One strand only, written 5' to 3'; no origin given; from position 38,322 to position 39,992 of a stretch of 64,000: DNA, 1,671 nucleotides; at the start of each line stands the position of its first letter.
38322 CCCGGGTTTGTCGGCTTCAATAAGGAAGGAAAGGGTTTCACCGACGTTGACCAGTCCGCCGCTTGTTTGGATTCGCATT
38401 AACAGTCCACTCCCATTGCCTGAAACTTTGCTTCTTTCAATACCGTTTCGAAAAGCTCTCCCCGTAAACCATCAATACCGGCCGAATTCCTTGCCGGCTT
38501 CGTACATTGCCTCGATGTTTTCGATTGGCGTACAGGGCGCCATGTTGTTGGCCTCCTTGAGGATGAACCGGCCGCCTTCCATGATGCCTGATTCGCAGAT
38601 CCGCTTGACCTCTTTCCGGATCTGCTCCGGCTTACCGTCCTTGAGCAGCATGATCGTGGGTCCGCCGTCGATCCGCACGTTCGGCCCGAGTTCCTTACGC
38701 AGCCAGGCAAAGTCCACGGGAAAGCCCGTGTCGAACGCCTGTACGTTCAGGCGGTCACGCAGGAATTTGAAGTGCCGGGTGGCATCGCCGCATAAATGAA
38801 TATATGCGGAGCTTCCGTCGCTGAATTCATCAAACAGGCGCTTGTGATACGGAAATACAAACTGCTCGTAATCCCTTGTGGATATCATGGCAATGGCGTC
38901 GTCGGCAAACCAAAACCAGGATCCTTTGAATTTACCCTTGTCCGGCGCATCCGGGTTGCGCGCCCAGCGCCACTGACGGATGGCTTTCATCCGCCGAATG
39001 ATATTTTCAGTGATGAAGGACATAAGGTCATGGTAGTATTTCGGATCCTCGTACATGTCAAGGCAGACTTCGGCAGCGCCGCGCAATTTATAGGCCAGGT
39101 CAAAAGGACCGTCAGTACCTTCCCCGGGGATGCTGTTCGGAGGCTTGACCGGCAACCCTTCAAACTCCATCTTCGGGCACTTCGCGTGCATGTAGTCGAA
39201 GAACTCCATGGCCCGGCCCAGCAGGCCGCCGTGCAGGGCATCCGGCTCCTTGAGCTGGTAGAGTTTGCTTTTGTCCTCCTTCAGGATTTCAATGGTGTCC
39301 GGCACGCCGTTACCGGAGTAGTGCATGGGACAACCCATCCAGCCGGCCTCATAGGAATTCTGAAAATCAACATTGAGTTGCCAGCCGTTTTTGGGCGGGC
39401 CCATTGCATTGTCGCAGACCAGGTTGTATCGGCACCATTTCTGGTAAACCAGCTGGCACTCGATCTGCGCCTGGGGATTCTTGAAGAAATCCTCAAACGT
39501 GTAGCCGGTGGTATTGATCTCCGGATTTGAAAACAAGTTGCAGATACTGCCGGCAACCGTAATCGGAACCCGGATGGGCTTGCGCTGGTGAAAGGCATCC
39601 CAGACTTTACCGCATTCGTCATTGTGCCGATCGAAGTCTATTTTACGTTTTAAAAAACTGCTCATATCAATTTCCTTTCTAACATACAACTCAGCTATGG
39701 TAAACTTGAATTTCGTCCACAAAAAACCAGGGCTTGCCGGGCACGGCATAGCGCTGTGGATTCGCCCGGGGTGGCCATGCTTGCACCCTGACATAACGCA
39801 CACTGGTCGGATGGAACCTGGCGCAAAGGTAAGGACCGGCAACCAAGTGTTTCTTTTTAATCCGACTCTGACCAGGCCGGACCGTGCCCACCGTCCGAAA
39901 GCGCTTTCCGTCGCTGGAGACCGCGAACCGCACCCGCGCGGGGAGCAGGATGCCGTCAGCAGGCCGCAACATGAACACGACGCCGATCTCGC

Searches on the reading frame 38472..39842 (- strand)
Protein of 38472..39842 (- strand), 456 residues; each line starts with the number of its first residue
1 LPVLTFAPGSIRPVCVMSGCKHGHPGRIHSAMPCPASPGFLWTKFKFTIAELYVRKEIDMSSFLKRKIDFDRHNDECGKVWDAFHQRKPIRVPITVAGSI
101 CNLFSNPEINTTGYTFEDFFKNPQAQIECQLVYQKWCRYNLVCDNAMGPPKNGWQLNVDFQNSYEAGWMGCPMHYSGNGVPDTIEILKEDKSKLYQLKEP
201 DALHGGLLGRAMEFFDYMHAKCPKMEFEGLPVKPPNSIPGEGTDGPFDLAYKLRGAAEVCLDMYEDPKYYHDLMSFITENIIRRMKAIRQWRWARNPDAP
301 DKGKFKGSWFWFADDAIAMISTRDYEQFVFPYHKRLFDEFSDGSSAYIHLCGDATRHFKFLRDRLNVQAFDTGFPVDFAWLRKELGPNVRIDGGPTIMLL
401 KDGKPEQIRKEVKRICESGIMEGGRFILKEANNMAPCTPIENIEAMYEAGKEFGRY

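Call 72: search_protein_families(library=pfam, proteins=[window:38472-39842:-], max_evalue=0.00001)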
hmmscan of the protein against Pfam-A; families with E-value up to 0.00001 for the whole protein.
window:38472-39842:- (456 aa): 1 family
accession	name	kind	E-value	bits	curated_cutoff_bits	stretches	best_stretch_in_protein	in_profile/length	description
PF01208.23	URO-D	-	3.3e-26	92.6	23.9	1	316-452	208-345/346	Uroporphyrinogen decarboxylase (URO-D)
